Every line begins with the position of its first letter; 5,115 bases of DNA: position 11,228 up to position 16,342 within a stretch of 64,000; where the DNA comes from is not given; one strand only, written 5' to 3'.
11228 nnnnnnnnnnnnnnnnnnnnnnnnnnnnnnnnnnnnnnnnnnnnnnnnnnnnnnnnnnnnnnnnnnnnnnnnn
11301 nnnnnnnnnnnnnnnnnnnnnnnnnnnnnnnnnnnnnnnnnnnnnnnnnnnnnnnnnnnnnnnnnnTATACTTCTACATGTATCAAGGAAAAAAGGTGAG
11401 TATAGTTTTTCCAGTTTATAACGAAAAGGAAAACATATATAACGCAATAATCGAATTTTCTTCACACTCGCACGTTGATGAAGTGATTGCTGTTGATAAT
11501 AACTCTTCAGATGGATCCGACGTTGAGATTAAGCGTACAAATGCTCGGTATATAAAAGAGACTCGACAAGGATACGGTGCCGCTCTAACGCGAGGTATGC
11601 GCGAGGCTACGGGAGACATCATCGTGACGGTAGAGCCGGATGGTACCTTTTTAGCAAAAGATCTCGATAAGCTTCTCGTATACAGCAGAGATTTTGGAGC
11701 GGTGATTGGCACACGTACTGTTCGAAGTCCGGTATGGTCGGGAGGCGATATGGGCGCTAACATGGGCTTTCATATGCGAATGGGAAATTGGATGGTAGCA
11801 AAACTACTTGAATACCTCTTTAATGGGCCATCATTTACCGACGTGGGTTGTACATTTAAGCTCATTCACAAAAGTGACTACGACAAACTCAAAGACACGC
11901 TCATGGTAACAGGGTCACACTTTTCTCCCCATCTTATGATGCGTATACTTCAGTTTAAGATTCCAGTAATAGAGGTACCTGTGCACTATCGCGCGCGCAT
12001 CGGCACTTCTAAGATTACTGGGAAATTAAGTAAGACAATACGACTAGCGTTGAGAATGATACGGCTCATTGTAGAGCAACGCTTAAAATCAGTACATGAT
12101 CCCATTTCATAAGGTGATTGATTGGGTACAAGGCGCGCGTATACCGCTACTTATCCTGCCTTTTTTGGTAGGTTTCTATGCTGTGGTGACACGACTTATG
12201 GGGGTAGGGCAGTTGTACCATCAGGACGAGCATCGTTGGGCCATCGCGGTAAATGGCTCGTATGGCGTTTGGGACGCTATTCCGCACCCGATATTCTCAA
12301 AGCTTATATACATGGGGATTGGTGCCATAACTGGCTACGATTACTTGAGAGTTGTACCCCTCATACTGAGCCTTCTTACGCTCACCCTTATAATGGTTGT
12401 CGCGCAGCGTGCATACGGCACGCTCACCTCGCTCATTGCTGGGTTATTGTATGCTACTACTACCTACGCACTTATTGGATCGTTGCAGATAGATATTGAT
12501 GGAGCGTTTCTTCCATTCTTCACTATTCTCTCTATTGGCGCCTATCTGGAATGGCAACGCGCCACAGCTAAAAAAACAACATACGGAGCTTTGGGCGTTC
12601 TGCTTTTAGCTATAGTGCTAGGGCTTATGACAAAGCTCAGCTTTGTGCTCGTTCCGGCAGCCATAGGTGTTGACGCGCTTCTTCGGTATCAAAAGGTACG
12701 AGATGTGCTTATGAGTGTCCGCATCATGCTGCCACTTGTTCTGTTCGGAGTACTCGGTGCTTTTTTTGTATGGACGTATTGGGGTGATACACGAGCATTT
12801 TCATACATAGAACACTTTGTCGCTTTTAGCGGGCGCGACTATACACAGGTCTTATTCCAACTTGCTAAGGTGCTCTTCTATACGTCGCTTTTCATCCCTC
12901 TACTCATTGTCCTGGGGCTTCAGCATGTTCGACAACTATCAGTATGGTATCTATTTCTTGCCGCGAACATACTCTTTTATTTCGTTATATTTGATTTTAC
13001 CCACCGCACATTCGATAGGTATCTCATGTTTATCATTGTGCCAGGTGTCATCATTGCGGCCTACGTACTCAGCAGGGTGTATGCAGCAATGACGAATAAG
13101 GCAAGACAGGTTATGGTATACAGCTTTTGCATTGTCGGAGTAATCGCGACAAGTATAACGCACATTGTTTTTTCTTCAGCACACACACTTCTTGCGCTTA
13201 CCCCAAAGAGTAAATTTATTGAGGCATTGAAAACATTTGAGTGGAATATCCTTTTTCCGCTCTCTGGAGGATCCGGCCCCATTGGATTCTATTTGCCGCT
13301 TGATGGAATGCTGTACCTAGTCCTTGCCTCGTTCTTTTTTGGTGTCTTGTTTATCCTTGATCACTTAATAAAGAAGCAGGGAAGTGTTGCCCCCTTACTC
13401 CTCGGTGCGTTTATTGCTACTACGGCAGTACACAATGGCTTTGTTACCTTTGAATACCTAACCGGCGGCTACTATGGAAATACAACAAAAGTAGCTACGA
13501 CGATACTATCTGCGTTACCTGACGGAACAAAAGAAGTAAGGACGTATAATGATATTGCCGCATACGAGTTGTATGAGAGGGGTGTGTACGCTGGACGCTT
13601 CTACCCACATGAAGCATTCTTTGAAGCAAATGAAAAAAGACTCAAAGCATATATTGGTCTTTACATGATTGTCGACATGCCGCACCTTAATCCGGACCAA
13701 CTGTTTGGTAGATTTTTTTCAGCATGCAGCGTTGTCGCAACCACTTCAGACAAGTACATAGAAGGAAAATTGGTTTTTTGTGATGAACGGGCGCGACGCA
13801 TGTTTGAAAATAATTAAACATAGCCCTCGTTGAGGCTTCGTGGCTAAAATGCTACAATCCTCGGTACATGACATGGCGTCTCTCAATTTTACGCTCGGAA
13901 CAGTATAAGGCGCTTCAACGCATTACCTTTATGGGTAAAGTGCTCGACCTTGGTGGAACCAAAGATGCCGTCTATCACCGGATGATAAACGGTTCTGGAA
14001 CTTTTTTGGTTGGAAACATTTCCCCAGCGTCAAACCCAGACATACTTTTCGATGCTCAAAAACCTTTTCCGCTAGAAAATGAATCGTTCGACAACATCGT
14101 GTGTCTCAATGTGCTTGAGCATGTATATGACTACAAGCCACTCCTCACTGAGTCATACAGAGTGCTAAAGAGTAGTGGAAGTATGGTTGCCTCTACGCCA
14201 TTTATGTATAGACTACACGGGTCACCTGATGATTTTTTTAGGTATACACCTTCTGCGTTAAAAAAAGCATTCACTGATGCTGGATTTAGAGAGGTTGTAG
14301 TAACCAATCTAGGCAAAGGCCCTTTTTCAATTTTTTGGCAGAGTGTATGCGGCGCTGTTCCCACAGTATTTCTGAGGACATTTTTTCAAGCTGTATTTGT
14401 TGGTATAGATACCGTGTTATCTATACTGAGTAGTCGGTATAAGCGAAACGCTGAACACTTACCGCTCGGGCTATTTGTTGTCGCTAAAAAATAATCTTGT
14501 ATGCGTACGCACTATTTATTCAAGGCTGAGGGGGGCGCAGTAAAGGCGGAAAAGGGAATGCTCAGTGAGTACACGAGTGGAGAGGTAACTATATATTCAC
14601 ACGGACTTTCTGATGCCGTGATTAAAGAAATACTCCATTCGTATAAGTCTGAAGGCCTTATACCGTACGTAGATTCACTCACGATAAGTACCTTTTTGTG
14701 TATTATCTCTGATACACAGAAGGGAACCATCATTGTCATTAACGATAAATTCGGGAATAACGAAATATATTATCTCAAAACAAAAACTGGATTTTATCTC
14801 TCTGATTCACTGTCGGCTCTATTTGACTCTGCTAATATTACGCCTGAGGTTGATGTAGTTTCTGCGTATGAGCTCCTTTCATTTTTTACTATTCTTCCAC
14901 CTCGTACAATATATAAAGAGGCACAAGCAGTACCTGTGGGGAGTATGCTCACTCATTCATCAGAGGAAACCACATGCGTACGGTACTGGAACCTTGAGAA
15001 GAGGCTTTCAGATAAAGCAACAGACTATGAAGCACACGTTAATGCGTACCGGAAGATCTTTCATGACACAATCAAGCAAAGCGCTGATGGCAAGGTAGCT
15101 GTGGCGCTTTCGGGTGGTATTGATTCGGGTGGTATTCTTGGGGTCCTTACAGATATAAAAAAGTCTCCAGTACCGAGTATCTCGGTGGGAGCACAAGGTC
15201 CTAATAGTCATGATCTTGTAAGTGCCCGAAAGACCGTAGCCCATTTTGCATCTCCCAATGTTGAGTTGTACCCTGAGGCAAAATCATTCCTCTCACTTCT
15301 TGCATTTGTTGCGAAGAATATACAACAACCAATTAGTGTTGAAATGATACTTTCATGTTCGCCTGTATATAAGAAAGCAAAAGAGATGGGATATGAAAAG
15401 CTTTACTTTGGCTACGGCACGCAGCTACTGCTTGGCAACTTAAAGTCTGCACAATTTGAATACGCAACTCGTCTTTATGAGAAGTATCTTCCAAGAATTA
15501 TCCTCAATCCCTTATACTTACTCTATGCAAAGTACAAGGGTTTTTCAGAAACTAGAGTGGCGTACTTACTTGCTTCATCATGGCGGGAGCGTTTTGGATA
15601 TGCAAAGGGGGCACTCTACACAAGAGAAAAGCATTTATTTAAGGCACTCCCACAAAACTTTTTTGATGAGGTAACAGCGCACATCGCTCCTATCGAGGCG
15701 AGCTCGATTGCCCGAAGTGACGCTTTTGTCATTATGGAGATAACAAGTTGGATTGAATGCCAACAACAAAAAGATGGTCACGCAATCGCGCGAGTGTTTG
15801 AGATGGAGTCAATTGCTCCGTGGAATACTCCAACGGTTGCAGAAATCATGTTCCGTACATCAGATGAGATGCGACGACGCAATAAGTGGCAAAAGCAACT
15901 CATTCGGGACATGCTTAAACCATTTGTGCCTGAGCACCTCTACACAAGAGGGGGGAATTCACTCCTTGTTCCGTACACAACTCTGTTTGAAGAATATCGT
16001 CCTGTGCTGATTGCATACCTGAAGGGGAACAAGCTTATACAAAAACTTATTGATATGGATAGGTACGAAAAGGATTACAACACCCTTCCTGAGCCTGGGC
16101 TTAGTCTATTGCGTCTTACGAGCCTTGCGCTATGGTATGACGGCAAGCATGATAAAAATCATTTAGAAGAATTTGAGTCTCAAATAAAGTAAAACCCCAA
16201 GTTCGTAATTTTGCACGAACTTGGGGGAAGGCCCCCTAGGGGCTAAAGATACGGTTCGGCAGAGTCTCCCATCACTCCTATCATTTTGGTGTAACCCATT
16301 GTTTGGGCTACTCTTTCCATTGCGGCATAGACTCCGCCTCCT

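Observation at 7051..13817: Candidate lipid-linked pentose (decaprenyl-phospho-arabinose-like) pathway built from fused enzymes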

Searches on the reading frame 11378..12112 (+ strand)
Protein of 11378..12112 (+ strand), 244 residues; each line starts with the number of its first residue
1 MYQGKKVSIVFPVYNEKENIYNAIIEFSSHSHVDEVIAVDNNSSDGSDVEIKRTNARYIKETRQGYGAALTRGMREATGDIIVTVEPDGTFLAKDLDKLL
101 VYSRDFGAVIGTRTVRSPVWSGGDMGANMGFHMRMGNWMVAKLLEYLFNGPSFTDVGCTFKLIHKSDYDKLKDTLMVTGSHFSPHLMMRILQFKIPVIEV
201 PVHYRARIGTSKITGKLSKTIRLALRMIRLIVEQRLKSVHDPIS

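Call 3: search_protein_families(library=pfam, proteins=[window:11378-12112:+], max_evalue=0.01)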
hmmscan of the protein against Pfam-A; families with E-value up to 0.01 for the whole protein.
window:11378-12112:+ (244 aa): 2 families
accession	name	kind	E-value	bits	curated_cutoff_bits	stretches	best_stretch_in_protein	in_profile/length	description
PF00535.33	Glycos_transf_2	-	6e-19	69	23.3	1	8-170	1-166/168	Glycosyl transferase family 2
PF10111.15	Glyco_tranf_2_2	-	0.0069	16.3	27.3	1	8-100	1-103/276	Glycosyltransferase like family 2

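Call 4: search_protein_families(library=ncbifam, proteins=[window:11378-12112:+], max_evalue=0.01)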
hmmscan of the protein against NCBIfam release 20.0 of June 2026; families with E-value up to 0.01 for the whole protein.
window:11378-12112:+ (244 aa): 15 families
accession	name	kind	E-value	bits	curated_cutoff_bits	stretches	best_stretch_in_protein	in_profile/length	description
TIGR04182.1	glyco_TIGR04182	equivalog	3.4e-18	66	325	1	6-212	1-198/293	S-layer glycoprotein N-glycosyltransferase AglJ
NF041391.1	DPhHxTase_Halo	equivalog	2.3e-14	52.9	375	1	13-229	3-207/213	dolichyl-phosphate hexose transferase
TIGR04283.1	glyco_like_mftF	equivalog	5.2e-10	39.3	182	1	7-96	1-89/221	TIGR04283 family arsenosugar biosynthesis glycosyltransferase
TIGR03937.1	PgaC_IcaA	equivalog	8.1e-09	34.9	422.3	1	5-116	45-166/407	poly-beta-1,6-N-acetyl-D-glucosamine synthase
NF010496.0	PRK13915.1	equivalog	1.1e-08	34.5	262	1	3-88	29-126/307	glucosyl-3-phosphoglycerate synthase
NF058614.1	PPMAGASynPpgS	equivalog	2.7e-08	33.5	370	1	7-116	2-116/226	polyprenyl-phospho-N-acetylgalactosaminyl synthase PpgS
NF007986.1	PRK10714.1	equivalog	4.2e-07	29.3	529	1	5-169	6-170/316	undecaprenyl-phosphate 4-deoxy-4-formamido-L-arabinose transferase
NF038302.1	EPS_HpsE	equivalog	1.7e-05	23.9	300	1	7-88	3-96/307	hormogonium polysaccharide biosynthesis glycosyltransferase HpsE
NF007482.0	PRK10073.1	equivalog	1.8e-05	23.9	423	1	3-99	4-106/334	glycosyltransferase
NF041875.1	EPS_EpsD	equivalog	5.7e-05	22.7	370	1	7-88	1-89/325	exopolysaccharide biosynthesis glycosyltransferase EpsD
TIGR03111.1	glyc2_xrt_Gpos1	hypoth_equivalog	7.1e-05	21.8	363.95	1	6-98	50-151/439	TIGR03111 family XrtG-associated glycosyltransferase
TIGR03965.1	mycofact_glyco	equivalog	0.00011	21.2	280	1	5-100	74-176/467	mycofactocin biosynthesis glycosyltransferase MftF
NF047683.1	TeichurnBiosyTuaG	equivalog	0.00022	21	400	1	3-103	4-111/252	teichuronic acid biosynthesis protein TuaG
NF045692.1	OglycostaseCruG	equivalog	0.00052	19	600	1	6-56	42-93/386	2'-O-glycosyltransferase CruG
NF053739.1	GlytfEpsEBac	equivalog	0.0041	16.1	450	1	6-102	2-106/265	glycosyltransferase EpsE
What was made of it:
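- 11378..12112 (+): GT2 of the polyprenyl-phosphate hexose synthase type (GtrB/DPM1/AglJ-like), soluble. AglJ E 3e-18 and Dol-P-hexose transferase E 2e-14 over nearly the full model (calls 3, 4).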

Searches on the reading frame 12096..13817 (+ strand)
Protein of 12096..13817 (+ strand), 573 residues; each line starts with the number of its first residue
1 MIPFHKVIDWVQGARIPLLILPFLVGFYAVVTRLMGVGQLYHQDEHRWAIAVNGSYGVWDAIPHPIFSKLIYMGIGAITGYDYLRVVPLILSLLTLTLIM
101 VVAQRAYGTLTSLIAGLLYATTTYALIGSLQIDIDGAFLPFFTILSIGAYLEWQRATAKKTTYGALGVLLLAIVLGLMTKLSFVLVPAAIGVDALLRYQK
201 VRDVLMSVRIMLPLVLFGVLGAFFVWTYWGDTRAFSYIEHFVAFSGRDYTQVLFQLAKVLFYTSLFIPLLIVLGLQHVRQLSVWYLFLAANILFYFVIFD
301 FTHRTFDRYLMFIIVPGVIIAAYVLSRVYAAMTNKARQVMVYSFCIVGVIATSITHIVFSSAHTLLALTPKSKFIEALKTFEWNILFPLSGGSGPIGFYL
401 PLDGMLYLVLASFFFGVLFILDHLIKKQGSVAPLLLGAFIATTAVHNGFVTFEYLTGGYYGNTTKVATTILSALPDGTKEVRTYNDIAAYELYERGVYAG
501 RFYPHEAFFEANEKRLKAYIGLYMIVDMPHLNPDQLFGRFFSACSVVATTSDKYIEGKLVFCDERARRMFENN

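Call 3: search_protein_families(library=pfam, proteins=[window:12096-13817:+], max_evalue=0.01)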
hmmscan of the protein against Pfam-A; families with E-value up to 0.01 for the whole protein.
window:12096-13817:+ (573 aa): 1 family
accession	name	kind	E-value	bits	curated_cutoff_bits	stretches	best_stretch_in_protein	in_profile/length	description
PF13231.12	PMT_2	-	0.00014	22.6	26.1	1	83-229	23-160/160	Dolichyl-phosphate-mannose-protein mannosyltransferase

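Call 4: search_protein_families(library=ncbifam, proteins=[window:12096-13817:+], max_evalue=0.01)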
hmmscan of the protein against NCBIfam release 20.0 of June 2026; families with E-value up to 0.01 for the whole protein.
window:12096-13817:+ (573 aa): 0 families

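Call 53: search_solved_structures(query=A3, max_evalue=10, show_alignments=2)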
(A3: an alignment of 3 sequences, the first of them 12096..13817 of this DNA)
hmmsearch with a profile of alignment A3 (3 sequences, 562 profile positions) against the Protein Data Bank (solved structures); distinct sequences matched with E-value up to 10: 0.
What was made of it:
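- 12096..13817 (+): GTC2: polytopic protein (at least 9 TM plus a soluble C-terminal domain), probable PMT_2/ArnT-like GT-C. No PDB sequence hit (call 53).
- Tried and rejected: The profile search found no hit (call 53).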

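Call 82: predict_structure(protein=window:12096-13817:+)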
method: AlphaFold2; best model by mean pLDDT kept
length: 573 residues; sequences in the alignment: 1
mean_pLDDT: 41.7   pTM: 0.28
mean pLDDT of the five models: 41.7, 40.5, 37.1, 35.9, 34.6
residues with pLDDT >= 90: 0; 70-90: 19; 50-70: 119; < 50: 435
segments of 3 or more residues with pLDDT < 50: 1-4, 15-26, 28-88, 99-107, 110-144, 176-184, 271-285, 294-320, 334-336, 338-573
pLDDT, mean of each block of 10 residues (from residue 1): 45 48 46 35 30 29 33 37 44 51 46 47 39 40 49 54 55 50 55 69 69 69 61 67 67 58 50 46 46 45 41 45 51 49 45 39 32 36 28 26 39 43 40 37 31 22 26 24 25 25 25 27 26 33 27 24 33 33
secondary structure, 60 per line:
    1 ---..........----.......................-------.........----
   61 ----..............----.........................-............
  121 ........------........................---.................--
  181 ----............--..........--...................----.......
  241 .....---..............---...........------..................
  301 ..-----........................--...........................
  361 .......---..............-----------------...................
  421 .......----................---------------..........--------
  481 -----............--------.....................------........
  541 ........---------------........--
elements in order: H4-13 H18-40 H48-56 H65-78 H83-107 H109-128 H135-158 H162-178 H185-196 H199-208 H211-229 H234-245 H249-262 H266-276 H283-302 H308-331 H334-367 H371-384 H402-427 H432-447 H463-472 H486-497 H506-526 H533-548 H564-571
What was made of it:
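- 12096..13817 (+): The AF2 single-sequence model is unusable (call 82).
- On GT-C (PMT_2/ArnT-like) for 12096-13817: AF2 pLDDT 41.7 (call 82).
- Tried and rejected: The AlphaFold2 single-sequence model had pLDDT 41.7 and was discarded without a fold search (call 82).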

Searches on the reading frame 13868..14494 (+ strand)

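Call 3: search_protein_families(library=pfam, proteins=[window:13868-14494:+], max_evalue=0.01)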
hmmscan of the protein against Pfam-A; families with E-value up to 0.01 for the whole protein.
window:13868-14494:+ (208 aa): 6 families
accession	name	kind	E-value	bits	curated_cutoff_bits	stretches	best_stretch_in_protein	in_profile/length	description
PF08241.18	Methyltransf_11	-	3.3e-09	37.7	21.2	1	60-107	48-94/95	Methyltransferase domain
PF13489.12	Methyltransf_23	-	1.6e-06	28.4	27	1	24-141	25-160/164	Methyltransferase domain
PF13847.12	Methyltransf_31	-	0.0001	22.5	27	1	62-112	62-113/145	Methyltransferase domain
PF13649.12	Methyltransf_25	-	0.00021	22.3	27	1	62-104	54-97/97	Methyltransferase domain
PF08242.18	Methyltransf_12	-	0.00022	22.3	30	1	67-104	64-96/98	Methyltransferase domain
PF01209.24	Ubie_methyltran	-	0.0014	18.5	20.1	0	64-107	107-150/233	ubiE/COQ5 methyltransferase family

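Call 4: search_protein_families(library=ncbifam, proteins=[window:13868-14494:+], max_evalue=0.01)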
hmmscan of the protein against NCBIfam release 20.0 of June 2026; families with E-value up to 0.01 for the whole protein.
window:13868-14494:+ (208 aa): 6 families
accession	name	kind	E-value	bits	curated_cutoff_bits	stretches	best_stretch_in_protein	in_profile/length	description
TIGR01983.1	UbiG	equivalog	1.7e-05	24.2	102.95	1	71-110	114-153/228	bifunctional 2-polyprenyl-6-hydroxyphenol methylase/3-demethylubiquinol 3-O-methyltransferase UbiG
NF045667.1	MTase_DVU1556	equivalog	0.00012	21.6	155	1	58-109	70-120/213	DVU_1556 family methyltransferase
NF001243.0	PRK00216.1-4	equivalog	0.0022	17.3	235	1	66-127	109-173/237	demethylmenaquinone methyltransferase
NF008823.0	PRK11873.1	subfamily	0.0037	16.8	263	1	67-109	140-182/272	arsenite methyltransferase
TIGR02752.1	MenG_heptapren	equivalog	0.0045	16.6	419.85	0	67-108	108-149/231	demethylmenaquinone methyltransferase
NF047649.1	MTase_UXPK_star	exception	0.0089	15.1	460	0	65-107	138-180/283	methyltransferase/UXPK-star double selenoprotein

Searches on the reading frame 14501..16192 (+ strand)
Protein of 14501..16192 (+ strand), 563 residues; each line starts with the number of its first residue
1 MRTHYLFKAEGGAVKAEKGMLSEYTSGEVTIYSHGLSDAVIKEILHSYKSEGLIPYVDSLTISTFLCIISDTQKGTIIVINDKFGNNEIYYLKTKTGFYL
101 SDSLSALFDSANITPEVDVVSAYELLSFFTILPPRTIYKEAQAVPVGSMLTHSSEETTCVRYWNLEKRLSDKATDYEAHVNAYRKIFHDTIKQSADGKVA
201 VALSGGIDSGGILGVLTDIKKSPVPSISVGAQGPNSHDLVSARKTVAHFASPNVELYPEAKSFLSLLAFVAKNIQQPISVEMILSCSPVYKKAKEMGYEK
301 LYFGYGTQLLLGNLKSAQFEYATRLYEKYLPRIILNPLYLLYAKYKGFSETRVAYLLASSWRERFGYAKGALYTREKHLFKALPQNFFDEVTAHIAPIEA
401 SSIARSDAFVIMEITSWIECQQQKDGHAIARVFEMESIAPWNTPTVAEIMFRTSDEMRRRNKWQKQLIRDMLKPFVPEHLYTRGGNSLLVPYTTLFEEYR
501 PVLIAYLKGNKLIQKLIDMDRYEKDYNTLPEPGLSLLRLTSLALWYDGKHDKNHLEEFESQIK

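Call 3: search_protein_families(library=pfam, proteins=[window:14501-16192:+], max_evalue=0.01)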
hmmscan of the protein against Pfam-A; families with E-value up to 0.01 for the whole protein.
window:14501-16192:+ (563 aa): 2 families
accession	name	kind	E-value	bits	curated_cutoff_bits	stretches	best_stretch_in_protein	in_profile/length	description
PF00733.27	Asn_synthase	-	3.2e-21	76.8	21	1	188-484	7-284/354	Asparagine synthase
PF13537.11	GATase_7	-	0.0053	17.2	25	0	44-108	58-122/123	Glutamine amidotransferase domain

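Call 4: search_protein_families(library=ncbifam, proteins=[window:14501-16192:+], max_evalue=0.01)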
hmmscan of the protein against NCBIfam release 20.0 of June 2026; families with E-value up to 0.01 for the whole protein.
window:14501-16192:+ (563 aa): 6 families
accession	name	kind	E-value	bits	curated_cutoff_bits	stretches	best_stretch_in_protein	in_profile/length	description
TIGR01536.1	asn_synth_AEB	equivalog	1.1e-27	97.3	267.1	1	44-483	105-512/517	asparagine synthase (glutamine-hydrolyzing)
TIGR03104.1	trio_amidotrans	equivalog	6e-18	64.4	570.1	1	30-233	94-297/589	N-acetylglutaminylglutamine amidotransferase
TIGR03108.1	eps_aminotran_1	hypoth_equivalog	1.9e-17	63.2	816.9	1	64-251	122-313/628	XrtA/PEP-CTERM system amidotransferase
NF033535.1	lass_lactam_cya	exception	1.1e-16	60.6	525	1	67-221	125-281/668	lasso peptide isopeptide bond-forming cyclase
NF006949.0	PRK09431.1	equivalog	5.2e-08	31.9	499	1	139-295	170-336/554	asparagine synthase B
NF033561.1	macrolact_Ik_Al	subfamily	1.3e-06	27.4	300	1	67-245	84-263/561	albusnodin/ikarugamycin family macrolactam cyclase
